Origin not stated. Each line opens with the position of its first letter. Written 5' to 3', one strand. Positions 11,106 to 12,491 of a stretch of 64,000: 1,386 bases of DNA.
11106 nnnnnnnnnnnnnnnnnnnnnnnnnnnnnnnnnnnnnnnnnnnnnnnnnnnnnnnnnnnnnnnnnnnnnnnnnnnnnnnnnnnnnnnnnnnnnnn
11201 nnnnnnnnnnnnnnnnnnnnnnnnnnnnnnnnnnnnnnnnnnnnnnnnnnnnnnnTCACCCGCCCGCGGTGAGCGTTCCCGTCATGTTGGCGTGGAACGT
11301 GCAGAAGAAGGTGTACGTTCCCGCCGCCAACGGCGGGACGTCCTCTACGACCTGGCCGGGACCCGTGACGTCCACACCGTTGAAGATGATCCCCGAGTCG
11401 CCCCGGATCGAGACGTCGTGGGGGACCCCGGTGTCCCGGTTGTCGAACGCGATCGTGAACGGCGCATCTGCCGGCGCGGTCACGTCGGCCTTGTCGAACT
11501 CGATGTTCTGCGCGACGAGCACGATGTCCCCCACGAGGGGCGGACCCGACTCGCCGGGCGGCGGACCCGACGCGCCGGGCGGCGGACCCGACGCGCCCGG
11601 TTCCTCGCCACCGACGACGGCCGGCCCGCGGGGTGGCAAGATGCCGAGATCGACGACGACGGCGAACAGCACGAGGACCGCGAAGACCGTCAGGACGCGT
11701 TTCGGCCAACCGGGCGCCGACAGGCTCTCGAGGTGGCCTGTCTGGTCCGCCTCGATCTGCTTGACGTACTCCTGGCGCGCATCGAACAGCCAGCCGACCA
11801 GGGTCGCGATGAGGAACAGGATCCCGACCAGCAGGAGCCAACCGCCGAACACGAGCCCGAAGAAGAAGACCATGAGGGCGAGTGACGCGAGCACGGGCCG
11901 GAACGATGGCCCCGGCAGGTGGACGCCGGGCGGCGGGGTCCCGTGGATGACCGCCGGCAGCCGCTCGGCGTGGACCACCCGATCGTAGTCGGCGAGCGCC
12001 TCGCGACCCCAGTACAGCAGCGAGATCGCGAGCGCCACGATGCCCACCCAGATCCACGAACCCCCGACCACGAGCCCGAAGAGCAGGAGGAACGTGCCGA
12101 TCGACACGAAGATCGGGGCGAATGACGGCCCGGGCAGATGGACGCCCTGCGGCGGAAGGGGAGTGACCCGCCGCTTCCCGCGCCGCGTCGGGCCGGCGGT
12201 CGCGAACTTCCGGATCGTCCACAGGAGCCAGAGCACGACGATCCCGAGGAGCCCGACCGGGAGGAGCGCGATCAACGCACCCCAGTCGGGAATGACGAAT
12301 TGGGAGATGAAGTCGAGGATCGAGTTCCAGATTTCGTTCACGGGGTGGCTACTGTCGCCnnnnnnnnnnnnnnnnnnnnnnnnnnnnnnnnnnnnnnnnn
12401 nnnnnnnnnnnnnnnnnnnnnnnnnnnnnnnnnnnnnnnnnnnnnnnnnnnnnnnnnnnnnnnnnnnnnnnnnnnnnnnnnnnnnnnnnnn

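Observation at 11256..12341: Membrane-anchored cupredoxin whose N-terminus is an internal tandem duplication of an HLPGPSF two-helix module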

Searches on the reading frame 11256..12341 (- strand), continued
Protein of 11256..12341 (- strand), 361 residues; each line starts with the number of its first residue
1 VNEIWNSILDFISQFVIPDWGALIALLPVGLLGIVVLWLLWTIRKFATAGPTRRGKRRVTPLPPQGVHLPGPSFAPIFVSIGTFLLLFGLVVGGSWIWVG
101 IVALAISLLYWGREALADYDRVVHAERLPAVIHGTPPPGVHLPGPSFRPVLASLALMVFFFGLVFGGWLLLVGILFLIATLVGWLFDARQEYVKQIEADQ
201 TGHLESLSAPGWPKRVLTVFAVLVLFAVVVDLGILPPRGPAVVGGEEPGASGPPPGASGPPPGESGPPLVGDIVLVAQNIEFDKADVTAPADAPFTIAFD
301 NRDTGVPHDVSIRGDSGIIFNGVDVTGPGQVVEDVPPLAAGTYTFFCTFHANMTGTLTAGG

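Call 21: find_encoding_contigs(protein=P0116, flank=8000, max_places=2)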
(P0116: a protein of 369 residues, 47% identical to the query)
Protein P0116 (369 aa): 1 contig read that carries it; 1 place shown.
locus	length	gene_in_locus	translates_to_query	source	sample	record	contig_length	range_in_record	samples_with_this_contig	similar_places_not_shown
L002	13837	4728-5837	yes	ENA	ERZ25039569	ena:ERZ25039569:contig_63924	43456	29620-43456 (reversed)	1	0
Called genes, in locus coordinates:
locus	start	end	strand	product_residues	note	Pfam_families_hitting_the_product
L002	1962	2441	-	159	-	PF13473:Cupredoxin_1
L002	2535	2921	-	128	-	-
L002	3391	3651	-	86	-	PF00510:COX3 (weak)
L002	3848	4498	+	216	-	PF00510:COX3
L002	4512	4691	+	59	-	-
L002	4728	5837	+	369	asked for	PF12270:Cyt_c_ox_IV, PF13473:Cupredoxin_1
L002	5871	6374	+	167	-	PF00578:AhpC-TSA, PF08534:Redoxin, PF00085:Thioredoxin (weak), PF13098:Thioredoxin_2 (faint)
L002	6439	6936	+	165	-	PF00005:ABC_tran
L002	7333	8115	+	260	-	PF01061:ABC2_membrane, PF12698:ABC2_membrane_3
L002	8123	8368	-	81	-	-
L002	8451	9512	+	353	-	PF00491:Arginase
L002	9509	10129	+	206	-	PF06897:DUF1269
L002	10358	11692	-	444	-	PF07690:MFS_1, PF12832:MFS_1_like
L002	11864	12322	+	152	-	-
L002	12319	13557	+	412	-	PF00266:Aminotran_5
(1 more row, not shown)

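Call 30: find_related_loci(query=A1, collection=genome_contigs, flank=6000)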
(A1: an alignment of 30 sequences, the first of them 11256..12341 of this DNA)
Query A1 (361 aa) in genome_contigs; peptide patterns used: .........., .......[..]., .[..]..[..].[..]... (x = any residue, [..] = any of these).
322 stretches matched a pattern; 284 encode a relative of the query (tblastn E <= 1e-3); the best 80 are kept; 80 distinct loci.
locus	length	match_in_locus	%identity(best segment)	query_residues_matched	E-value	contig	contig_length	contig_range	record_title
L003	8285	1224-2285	83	1-361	0e+0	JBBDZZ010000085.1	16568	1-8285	MAG: Chloroflexota bacterium isolate LejiaD_71_14 Lejia_D_5559_length_16568_cov_8, whole genome shotgun sequence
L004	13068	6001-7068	81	1-360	1e-163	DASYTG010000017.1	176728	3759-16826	MAG TPA_asm: Candidatus Limnocylindrales bacterium isolate SMAG_U4561 k141_1870319, whole genome shotgun sequence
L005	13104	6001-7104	55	1-358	2e-121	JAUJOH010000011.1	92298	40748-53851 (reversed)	MAG: Chloroflexota bacterium isolate YX3bin12 opera_contig_446, whole genome shotgun sequence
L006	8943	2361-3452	57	1-360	2e-119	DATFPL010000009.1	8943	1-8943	MAG TPA_asm: Candidatus Limnocylindrales bacterium isolate SMAG_U9302 k141_1846197, whole genome shotgun sequence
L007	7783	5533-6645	55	1-359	3e-116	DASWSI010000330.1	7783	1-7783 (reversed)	MAG TPA_asm: Candidatus Limnocylindrales bacterium isolate SMAG_U3545 k141_1146383, whole genome shotgun sequence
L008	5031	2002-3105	54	1-358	2e-115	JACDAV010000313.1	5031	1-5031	MAG: Chloroflexota bacterium isolate MGR_bin265 SD2897-2912_k127_8572958, whole genome shotgun sequence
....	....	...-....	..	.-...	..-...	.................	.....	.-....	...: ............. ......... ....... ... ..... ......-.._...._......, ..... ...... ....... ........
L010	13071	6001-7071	58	1-361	1e-111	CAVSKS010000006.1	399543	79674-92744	MAG: uncultured Chloroflexia bacterium isolate MFD09206.bin.2.195 genome assembly, contig: contig_27087, whole genome sh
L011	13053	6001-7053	58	1-358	7e-111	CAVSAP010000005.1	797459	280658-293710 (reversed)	MAG: uncultured Chloroflexia bacterium isolate MFD05747.bin.2.90 genome assembly, contig: contig_21364, whole genome sho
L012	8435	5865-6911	51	1-358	2e-110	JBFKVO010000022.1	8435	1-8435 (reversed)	MAG: Candidatus Limnocylindrales bacterium isolate Mix_sand23.2022.09.Z.45 k141_986665_length_8435_cov_9.6737, whole gen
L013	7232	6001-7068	50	1-358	2e-109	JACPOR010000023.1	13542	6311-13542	MAG: Chloroflexi bacterium isolate NC_groundwater_606_Pr5_B-0.1um_69_11 alan_book_18_scaffold_65732, whole genome shotgu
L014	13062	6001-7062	55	1-361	3e-109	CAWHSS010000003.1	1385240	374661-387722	MAG: uncultured Chloroflexia bacterium isolate MFD09212.bin.2.155 genome assembly, contig: contig_6730, whole genome sho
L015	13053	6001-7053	53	1-359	4e-107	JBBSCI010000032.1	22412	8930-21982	MAG: Candidatus Limnocylindrales bacterium isolate metawrap_la6_14 metawrap_la6_14_K_1322848_L_22412_cov_10.0000, whole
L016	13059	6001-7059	52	1-361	3e-108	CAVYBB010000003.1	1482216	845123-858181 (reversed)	MAG: uncultured Chloroflexia bacterium isolate MFD04944.bin.2.224 genome assembly, contig: contig_18430, whole genome sh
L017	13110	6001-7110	50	1-358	2e-107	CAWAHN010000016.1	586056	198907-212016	MAG: uncultured Chloroflexia bacterium isolate MFD02134.bin.2.85 genome assembly, contig: contig_5322, whole genome shot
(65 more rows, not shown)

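Call 33: predict_structure(alignment_id=A1)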
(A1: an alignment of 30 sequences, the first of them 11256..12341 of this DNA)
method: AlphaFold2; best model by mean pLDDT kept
length: 361 residues; sequences in the alignment: 30
mean_pLDDT: 78.5   pTM: 0.42
mean pLDDT of the five models: 78.5, 77.0, 76.1, 71.2, 71.0
residues with pLDDT >= 90: 133; 70-90: 119; 50-70: 67; < 50: 42
segments of 3 or more residues with pLDDT < 50: 50-60, 238-265
pLDDT, mean of each block of 10 residues (from residue 1): 81 61 69 82 66 45 56 80 87 89 91 77 58 55 69 90 86 94 87 79 70 90 90 62 39 40 62 96 97 98 97 96 96 98 98 96 66
secondary structure, 60 per line:
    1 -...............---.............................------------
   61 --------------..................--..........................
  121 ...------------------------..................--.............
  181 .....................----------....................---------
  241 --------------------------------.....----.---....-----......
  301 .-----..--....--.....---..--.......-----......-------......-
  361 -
elements in order: H2-16 H20-48 H75-92 H95-123 H148-165 H168-201 H212-231 E273-277 E286-289 E295-301 E311-314 E317-321 E329-335 E341-346 E354-359

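Call 69: fold_search(model_id=the predicted structure, library=pdb)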
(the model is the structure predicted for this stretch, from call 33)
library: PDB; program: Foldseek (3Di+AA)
matches with E <= 10: 1163; with E <= 0.001: 163
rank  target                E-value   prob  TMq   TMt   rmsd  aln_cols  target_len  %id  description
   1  1id2_A                1.9e-07  1.00  0.21  0.63   2.5        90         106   26  CRYSTAL STRUCTURE OF AMICYANIN FROM PARACOCCUS VERSUTUS (THIOBACILLUS VERSUTUS) (released 2001-04-11)
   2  6kol                  8.0e-07  1.00  0.23  0.63   2.3       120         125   22  Crystal structure of auracyanin from photosynthetic bacterium Roseiflexus castenholzii (released 2020-01-29)
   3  2idq                  1.2e-06  1.00  0.20  0.61   2.6        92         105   21  Structure of M98A mutant of amicyanin, Cu(II) (released 2007-03-13)
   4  3ply_A                1.6e-06  1.00  0.21  0.63   2.4        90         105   21  Structure of Oxidized P96G Mutant of Amicyanin (released 2011-02-09)
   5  2aan                  1.7e-06  1.00  0.23  0.63   2.4       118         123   23  Auracyanin A: A "blue" copper protein from the green thermophilic photosynthetic bacterium,chloroflexus aurantiacus (released 2006-07-11)
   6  1sfd_A                1.7e-06  1.00  0.20  0.62   2.7        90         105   22  oxidized form of amicyanin mutant P94F (released 2004-07-27)
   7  4p5r                  1.8e-06  1.00  0.21  0.63   2.9        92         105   24  Structure of oxidized W45Y mutant of amicyanin (released 2014-04-23)
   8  4hcg_B                2.5e-06  1.00  0.22  0.80   2.0        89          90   22  Uncharacterized Cupredoxin-like Domain Protein Cupredoxin_1 with Zinc bound from Bacillus anthracis (released 2012-10-17)
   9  1qhq                  3.2e-06  1.00  0.23  0.57   2.3       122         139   19  AURACYANIN, A BLUE COPPER PROTEIN FROM THE GREEN THERMOPHILIC PHOTOSYNTHETIC BACTERIUM CHLOROFLEXUS AURANTIACUS (released 2001-03-07)
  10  2gb2                  3.6e-06  1.00  0.20  0.62   2.8        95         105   23  The P52G mutant of amicyanin in the Cu(II) state. (released 2006-08-01)
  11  1aaj                  4.8e-06  1.00  0.20  0.62   2.8        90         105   21  CRYSTAL STRUCTURE ANALYSIS OF AMICYANIN AND APOAMICYANIN FROM PARACOCCUS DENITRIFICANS AT 2.0 ANGSTROMS AND 1.8 ANGSTROM (released 1993-10-31)
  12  4hcf_B                5.1e-06  1.00  0.21  0.74   2.1        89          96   22  Crystal Structure of Uncharacterized Cupredoxin-like Domain Protein Cupredoxin_1 with Copper Bound from Bacillus anthr (released 2012-10-17)
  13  2pcy                  5.7e-06  1.00  0.20  0.65   3.2       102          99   22  THE CRYSTAL STRUCTURE OF POPLAR APOPLASTOCYANIN AT 1.8-ANGSTROMS RESOLUTION. THE GEOMETRY OF THE COPPER-BINDING SITE IS  (released 1984-02-02)
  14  5fc9_A                5.7e-06  1.00  0.20  0.65   3.5        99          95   18  Novel Purple Cupredoxin from Nitrosopumilus maritimus (released 2016-05-11)
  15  3ie9                  6.1e-06  1.00  0.20  0.61   2.7        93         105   20  Structure of oxidized M98L mutant of amicyanin (released 2009-10-06)
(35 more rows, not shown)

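Call 74: list_cluster_members(proteins=[window:11256-12341:-, window:12360-12554:-])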
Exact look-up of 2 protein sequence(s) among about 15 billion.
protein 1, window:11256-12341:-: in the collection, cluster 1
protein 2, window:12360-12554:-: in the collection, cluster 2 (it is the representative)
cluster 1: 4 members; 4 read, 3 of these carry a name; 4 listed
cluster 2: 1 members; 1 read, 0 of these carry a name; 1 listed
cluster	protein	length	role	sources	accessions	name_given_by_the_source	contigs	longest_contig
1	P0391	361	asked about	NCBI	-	-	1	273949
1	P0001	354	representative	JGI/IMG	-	plastocyanin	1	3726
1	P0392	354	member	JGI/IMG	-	plastocyanin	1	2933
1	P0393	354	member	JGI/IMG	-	plastocyanin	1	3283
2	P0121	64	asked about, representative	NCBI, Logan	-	-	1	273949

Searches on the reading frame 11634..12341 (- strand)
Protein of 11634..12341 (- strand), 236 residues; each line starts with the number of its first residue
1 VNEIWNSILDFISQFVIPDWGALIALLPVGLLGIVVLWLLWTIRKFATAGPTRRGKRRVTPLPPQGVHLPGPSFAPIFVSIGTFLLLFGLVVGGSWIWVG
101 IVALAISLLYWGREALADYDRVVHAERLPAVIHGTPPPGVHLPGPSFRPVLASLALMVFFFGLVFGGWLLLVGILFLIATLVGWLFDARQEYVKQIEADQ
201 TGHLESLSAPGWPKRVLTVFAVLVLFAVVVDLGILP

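Call 57: search_protein_representatives(alignment_id=A5)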
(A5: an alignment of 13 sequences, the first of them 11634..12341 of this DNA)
Query: 13 sequences, 238 profile positions. Proteins with E-value up to 0.001 (for the whole library): 761; up to 1e-10: 288; up to 1e-30: 95. The best 150 are listed.
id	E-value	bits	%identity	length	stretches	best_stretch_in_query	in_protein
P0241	2.4e-95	334.8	-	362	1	1-237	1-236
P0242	7.9e-95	333.1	-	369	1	1-238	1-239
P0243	4.3e-91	320.9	-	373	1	1-237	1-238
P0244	6.6e-89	313.7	-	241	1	1-228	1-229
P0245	8.6e-89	313.4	-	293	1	1-216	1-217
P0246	4.6e-82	291.4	-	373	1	1-237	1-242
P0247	1.4e-81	289.8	-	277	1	2-238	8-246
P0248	1.4e-81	289.8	-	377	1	1-208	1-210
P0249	1.1e-76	273.7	-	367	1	3-237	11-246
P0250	3.7e-76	272.0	-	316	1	1-222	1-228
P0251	7.1e-76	271.1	-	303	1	4-208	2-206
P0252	5.2e-72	258.5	-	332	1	42-237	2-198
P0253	9.6e-71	254.3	-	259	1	32-234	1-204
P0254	2.7e-69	249.5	-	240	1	38-215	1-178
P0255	2.9e-68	246.2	-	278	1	2-232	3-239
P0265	9.7e-59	215.0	-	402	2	94-238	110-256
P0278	1.8e-49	184.7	-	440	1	57-193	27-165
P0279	3.1e-49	183.9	-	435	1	45-213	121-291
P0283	2.7e-47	177.5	-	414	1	42-220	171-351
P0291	7.2e-42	159.8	-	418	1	108-238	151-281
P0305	1.8e-37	145.4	-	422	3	137-234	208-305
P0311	3.6e-35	137.8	-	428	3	131-232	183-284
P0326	1.6e-32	129.2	-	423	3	136-230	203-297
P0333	3.6e-31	124.7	-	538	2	127-192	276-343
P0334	5.6e-31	124.1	-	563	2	158-217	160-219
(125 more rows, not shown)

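Call 58: search_protein_families(library=pfam, proteins=[P0305, P0311, P0326, P0278, P0279, P0283, P0333, P0334, P0291, P0265], max_evalue=0.01)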
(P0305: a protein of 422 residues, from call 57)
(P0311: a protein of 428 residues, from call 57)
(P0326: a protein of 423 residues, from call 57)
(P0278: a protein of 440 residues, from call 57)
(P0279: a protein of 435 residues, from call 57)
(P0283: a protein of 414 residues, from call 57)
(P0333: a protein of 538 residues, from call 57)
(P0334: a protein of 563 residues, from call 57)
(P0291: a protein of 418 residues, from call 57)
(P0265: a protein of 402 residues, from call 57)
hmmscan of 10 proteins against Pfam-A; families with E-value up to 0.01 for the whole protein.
P0305 (422 aa): 5 families
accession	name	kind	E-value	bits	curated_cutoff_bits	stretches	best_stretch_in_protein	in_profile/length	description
PF13473.12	Cupredoxin_1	-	1.6e-10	41.3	27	1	331-419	22-102/104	Cupredoxin-like domain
PF00127.26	Copper-bind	-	1.5e-06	29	21.2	1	331-420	4-97/99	Copper binding proteins, plastocyanin/azurin family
PF00510.24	COX3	-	0.00095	19.5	23.8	0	79-147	4-70/258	Cytochrome c oxidase subunit III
PF24396.1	DUF7541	-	0.0065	16.7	28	1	219-269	15-66/120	Family of unknown function (DUF7541)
PF06525.17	SoxE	-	0.0099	15.8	21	0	346-376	41-71/149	Sulfocyanin (SoxE) domain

P0311 (428 aa): 3 families
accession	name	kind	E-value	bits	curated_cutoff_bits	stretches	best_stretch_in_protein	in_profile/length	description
PF13473.12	Cupredoxin_1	-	3.2e-09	37.2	27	1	313-401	23-102/104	Cupredoxin-like domain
PF12270.13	Cyt_c_ox_IV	-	0.00011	22.7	26.9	0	200-240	84-124/132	Cytochrome c oxidase subunit IV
PF00127.26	Copper-bind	-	0.00015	22.6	21.2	1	317-401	8-96/99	Copper binding proteins, plastocyanin/azurin family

P0326 (423 aa): 4 families
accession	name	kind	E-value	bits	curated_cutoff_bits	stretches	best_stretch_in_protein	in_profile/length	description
PF13473.12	Cupredoxin_1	-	4.3e-11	43.2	27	1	330-422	19-104/104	Cupredoxin-like domain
PF00127.26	Copper-bind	-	3.3e-05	24.6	21.2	1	334-421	5-97/99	Copper binding proteins, plastocyanin/azurin family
PF12270.13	Cyt_c_ox_IV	-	0.0037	17.8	26.9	1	214-254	83-123/132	Cytochrome c oxidase subunit IV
PF24396.1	DUF7541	-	0.0044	17.3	28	1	214-260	14-61/120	Family of unknown function (DUF7541)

P0278 (440 aa): 1 family
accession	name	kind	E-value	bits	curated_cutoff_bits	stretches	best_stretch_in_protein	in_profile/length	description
PF12270.13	Cyt_c_ox_IV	-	8.5e-08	32.8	26.9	1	117-165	81-129/132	Cytochrome c oxidase subunit IV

P0279 (435 aa): 1 family
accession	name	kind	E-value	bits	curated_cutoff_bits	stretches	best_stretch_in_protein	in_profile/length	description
PF12270.13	Cyt_c_ox_IV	-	0.00025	21.5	26.9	1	221-270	79-128/132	Cytochrome c oxidase subunit IV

P0283 (414 aa): 1 family
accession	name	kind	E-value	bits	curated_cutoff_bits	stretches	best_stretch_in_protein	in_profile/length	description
PF12270.13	Cyt_c_ox_IV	-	1.7e-06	28.6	26.9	1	277-323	82-128/132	Cytochrome c oxidase subunit IV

P0333 (538 aa): 0 families

P0334 (563 aa): 1 family
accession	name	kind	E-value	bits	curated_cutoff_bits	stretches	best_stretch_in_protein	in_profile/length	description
PF12270.13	Cyt_c_ox_IV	-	0.007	16.9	26.9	0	160-190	94-124/132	Cytochrome c oxidase subunit IV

P0291 (418 aa): 2 families
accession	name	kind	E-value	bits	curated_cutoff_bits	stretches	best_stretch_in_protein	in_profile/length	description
PF12270.13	Cyt_c_ox_IV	-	3.8e-05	24.2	26.9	1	188-230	81-123/132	Cytochrome c oxidase subunit IV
PF13473.12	Cupredoxin_1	-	0.0027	18.1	27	1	335-399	32-90/104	Cupredoxin-like domain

P0265 (402 aa): 3 families
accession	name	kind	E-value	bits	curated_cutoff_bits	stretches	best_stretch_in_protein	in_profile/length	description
PF13473.12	Cupredoxin_1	-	7.5e-11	42.4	27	1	311-401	22-104/104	Cupredoxin-like domain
PF00127.26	Copper-bind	-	2.6e-06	28.2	21.2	1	310-400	3-97/99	Copper binding proteins, plastocyanin/azurin family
PF12270.13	Cyt_c_ox_IV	-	8.9e-06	26.3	26.9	1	105-206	28-124/132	Cytochrome c oxidase subunit IV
